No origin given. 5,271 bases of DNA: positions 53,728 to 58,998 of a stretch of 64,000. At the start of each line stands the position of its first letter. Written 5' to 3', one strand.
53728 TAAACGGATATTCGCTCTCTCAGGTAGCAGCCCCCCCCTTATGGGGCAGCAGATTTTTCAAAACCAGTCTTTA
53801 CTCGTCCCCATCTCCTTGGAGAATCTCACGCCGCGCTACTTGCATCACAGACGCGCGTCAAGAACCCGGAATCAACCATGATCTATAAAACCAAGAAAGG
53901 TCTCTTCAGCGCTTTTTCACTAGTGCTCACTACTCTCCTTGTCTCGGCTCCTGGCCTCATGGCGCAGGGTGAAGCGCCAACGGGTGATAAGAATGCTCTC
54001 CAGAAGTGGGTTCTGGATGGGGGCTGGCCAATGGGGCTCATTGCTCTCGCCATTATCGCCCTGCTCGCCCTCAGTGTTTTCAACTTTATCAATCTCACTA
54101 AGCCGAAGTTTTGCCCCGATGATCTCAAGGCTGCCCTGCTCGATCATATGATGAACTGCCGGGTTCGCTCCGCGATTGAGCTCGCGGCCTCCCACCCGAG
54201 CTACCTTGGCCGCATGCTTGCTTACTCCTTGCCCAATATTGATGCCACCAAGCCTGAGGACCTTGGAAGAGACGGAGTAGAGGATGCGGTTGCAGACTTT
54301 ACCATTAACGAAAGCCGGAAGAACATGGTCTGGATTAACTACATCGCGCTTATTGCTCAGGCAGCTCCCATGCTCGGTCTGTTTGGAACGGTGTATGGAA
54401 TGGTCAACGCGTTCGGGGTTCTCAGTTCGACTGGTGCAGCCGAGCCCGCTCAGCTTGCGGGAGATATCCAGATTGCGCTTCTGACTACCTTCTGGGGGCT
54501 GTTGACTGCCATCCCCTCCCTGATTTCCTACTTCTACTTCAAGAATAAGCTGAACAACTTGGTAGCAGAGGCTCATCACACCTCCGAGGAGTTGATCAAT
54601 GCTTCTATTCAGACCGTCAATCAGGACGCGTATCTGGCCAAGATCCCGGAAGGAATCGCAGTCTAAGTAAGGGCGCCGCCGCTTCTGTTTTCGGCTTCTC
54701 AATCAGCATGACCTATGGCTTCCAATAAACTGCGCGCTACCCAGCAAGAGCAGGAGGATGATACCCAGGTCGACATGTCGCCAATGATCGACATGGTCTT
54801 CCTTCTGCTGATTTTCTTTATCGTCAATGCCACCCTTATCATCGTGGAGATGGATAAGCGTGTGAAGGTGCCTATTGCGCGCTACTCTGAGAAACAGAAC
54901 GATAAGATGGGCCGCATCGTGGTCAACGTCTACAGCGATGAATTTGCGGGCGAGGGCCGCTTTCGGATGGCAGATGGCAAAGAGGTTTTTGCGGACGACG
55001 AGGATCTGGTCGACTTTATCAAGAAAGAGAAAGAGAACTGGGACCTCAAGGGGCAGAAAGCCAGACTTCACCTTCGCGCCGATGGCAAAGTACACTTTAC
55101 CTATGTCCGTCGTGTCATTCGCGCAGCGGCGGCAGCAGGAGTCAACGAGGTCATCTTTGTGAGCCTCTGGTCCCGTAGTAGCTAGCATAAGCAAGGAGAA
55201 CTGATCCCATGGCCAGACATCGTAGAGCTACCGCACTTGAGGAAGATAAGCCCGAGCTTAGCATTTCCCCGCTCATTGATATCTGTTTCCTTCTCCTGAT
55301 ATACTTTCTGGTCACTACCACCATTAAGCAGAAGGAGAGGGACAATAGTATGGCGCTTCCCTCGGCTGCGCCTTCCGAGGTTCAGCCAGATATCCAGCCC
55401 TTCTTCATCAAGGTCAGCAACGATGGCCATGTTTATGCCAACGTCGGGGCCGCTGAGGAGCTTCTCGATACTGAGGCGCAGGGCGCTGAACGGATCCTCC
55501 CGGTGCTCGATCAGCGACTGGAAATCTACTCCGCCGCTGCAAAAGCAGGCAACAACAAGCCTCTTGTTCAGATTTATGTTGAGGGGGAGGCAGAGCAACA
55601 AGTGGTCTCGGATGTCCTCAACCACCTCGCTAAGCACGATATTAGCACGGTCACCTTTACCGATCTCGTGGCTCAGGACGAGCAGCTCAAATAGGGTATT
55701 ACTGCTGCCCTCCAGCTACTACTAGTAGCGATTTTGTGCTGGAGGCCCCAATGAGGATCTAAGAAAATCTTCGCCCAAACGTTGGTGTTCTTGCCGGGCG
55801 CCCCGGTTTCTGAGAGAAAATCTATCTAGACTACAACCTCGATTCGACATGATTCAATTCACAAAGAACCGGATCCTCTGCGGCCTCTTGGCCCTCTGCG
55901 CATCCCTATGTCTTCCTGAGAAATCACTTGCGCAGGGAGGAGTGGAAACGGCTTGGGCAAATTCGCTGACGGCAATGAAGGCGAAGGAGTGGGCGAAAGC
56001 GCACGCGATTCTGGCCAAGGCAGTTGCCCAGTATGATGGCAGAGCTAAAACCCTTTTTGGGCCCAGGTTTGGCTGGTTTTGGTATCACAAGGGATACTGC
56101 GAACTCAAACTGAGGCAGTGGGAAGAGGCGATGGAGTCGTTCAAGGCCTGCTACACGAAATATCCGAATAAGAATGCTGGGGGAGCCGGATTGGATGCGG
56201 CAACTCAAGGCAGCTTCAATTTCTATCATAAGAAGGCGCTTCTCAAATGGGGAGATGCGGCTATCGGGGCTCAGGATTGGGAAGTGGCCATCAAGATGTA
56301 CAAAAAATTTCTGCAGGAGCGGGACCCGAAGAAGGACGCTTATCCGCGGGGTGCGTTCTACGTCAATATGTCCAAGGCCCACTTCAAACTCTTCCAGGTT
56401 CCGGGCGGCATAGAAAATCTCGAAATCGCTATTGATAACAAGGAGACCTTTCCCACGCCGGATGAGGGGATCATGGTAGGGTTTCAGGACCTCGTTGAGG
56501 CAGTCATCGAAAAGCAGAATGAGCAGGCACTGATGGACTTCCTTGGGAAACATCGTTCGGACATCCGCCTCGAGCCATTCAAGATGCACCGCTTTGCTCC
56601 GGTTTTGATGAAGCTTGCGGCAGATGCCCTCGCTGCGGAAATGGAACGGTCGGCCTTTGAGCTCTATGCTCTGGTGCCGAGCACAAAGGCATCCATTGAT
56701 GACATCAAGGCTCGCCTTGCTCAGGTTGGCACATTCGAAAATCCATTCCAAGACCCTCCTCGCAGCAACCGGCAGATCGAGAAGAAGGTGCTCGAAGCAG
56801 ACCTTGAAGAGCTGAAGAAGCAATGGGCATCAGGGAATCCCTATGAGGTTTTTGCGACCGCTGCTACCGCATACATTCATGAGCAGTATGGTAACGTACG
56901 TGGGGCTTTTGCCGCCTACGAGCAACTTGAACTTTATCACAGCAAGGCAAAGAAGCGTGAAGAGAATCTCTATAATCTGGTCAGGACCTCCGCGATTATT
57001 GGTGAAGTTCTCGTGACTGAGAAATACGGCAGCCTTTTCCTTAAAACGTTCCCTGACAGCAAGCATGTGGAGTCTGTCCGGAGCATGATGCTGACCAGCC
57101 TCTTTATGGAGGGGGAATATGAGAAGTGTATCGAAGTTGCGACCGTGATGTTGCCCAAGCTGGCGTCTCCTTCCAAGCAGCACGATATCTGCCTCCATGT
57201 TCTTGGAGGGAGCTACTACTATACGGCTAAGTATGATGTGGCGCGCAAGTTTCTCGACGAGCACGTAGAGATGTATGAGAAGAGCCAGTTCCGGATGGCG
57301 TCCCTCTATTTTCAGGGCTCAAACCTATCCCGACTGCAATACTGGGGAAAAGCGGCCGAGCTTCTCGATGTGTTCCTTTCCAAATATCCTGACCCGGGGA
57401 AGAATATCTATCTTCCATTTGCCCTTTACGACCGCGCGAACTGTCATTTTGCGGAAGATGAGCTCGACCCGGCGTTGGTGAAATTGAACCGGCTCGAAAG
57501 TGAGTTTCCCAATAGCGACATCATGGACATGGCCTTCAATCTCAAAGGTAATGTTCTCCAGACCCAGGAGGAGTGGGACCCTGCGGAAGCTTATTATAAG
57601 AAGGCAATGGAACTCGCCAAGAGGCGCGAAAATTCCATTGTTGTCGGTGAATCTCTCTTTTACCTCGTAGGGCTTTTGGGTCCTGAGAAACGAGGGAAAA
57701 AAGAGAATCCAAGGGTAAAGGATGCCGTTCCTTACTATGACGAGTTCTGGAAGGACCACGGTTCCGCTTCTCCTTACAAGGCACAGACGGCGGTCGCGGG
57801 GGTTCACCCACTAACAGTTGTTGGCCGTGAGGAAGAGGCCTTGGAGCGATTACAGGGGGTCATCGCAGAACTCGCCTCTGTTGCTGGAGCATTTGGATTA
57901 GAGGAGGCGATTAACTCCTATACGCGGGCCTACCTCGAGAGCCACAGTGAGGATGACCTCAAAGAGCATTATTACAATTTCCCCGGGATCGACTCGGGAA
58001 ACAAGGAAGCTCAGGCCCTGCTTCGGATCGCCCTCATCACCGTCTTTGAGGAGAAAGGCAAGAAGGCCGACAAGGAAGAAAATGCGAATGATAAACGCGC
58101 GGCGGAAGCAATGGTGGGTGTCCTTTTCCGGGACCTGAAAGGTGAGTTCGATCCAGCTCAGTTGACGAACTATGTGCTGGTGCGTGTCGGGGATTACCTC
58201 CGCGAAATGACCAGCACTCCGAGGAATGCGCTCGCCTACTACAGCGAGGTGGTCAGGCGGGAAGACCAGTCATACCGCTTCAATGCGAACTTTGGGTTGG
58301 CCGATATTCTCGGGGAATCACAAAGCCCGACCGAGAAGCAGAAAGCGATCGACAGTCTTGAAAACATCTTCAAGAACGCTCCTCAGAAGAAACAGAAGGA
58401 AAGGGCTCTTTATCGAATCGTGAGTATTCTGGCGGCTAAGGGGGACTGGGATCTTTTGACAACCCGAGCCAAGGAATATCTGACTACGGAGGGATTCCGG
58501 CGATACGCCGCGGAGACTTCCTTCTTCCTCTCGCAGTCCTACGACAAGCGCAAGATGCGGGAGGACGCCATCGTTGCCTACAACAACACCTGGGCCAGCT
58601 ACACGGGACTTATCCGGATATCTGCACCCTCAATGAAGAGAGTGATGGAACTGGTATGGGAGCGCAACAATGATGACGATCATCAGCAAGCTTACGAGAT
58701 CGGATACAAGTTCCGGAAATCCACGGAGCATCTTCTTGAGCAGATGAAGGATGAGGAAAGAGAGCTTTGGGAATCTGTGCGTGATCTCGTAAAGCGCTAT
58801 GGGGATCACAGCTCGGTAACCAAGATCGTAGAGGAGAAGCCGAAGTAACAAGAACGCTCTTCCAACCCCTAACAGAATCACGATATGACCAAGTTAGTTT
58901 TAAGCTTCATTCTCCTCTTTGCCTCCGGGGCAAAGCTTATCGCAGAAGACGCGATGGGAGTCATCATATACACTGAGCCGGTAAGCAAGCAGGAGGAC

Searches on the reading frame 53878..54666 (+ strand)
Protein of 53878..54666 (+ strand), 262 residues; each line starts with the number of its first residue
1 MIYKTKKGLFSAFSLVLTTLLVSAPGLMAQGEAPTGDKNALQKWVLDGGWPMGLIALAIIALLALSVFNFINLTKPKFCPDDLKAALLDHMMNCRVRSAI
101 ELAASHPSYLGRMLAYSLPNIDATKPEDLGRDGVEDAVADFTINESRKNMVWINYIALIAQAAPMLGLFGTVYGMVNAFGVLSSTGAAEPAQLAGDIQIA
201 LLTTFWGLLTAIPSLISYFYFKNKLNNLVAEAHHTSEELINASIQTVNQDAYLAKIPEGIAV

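Call 42: search_protein_families(library=pfam, proteins=[window:53878-54666:+], max_evalue=0.00001)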
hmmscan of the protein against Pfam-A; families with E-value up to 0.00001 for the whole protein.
window:53878-54666:+ (262 aa): 1 family
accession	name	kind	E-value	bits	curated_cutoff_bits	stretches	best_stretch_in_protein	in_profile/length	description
PF01618.21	MotA_ExbB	-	5e-24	84.9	22.9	1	133-231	26-124/127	MotA/TolQ/ExbB proton channel family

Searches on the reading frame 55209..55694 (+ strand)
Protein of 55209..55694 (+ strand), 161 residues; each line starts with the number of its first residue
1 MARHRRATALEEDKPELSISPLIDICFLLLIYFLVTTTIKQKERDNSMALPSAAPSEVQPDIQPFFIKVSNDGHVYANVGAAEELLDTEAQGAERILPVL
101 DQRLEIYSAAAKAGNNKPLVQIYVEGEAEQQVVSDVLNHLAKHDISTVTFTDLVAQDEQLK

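Call 42: search_protein_families(library=pfam, proteins=[window:55209-55694:+], max_evalue=0.00001)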
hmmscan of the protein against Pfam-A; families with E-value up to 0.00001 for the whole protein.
window:55209-55694:+ (161 aa): 1 family
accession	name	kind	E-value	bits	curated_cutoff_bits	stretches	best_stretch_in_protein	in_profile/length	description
PF02472.21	ExbD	-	5e-16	59.4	25.4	1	12-151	3-124/128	Biopolymer transport protein ExbD/TolR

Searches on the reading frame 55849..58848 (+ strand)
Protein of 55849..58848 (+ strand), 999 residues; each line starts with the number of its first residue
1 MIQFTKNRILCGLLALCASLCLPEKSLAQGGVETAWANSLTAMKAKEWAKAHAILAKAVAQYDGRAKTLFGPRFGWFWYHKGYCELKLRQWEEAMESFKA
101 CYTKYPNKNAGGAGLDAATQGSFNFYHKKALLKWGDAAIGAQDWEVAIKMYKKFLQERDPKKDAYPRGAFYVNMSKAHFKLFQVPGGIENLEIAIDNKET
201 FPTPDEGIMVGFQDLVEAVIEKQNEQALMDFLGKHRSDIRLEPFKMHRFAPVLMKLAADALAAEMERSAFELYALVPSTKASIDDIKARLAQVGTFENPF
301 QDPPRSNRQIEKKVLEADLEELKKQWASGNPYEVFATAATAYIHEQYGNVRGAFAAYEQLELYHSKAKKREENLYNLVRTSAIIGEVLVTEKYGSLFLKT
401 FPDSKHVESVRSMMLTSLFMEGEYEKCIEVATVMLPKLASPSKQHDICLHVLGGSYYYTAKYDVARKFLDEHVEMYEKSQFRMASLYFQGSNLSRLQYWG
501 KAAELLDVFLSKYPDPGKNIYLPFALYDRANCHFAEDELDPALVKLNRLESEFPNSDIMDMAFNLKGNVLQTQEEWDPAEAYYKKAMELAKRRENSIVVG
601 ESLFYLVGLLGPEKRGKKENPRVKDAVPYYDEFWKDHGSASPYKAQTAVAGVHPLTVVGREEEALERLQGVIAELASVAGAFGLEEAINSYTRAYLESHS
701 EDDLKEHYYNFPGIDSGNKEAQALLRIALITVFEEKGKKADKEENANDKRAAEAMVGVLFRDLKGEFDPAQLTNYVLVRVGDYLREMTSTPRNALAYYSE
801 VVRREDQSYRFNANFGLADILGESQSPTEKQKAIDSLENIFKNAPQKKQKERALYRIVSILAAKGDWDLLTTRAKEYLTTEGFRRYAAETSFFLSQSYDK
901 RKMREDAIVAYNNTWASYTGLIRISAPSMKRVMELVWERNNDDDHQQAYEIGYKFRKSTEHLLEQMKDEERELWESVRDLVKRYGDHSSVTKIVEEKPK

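Call 42: search_protein_families(library=pfam, proteins=[window:55849-58848:+], max_evalue=0.00001)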
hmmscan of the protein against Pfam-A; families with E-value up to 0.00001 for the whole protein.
window:55849-58848:+ (999 aa): 6 families
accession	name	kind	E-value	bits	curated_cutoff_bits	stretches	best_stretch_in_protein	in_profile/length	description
PF13174.12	TPR_6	-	7.7e-12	45.5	26.3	0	79-107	4-32/33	Tetratricopeptide repeat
PF07719.23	TPR_2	-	4.1e-10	39.4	27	0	77-107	3-33/34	Tetratricopeptide repeat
PF00515.34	TPR_1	-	6.1e-10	38.9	27.8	0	562-590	3-31/34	Tetratricopeptide repeat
PF13424.12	TPR_12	-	2.1e-08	34.7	30.1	0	562-596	5-41/77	Tetratricopeptide repeat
PF13428.12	TPR_14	-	1.3e-07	32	23.5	0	77-107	3-33/44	Tetratricopeptide repeat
PF13176.12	TPR_7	-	2.2e-06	27.8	27.9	0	565-595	4-34/36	Tetratricopeptide repeat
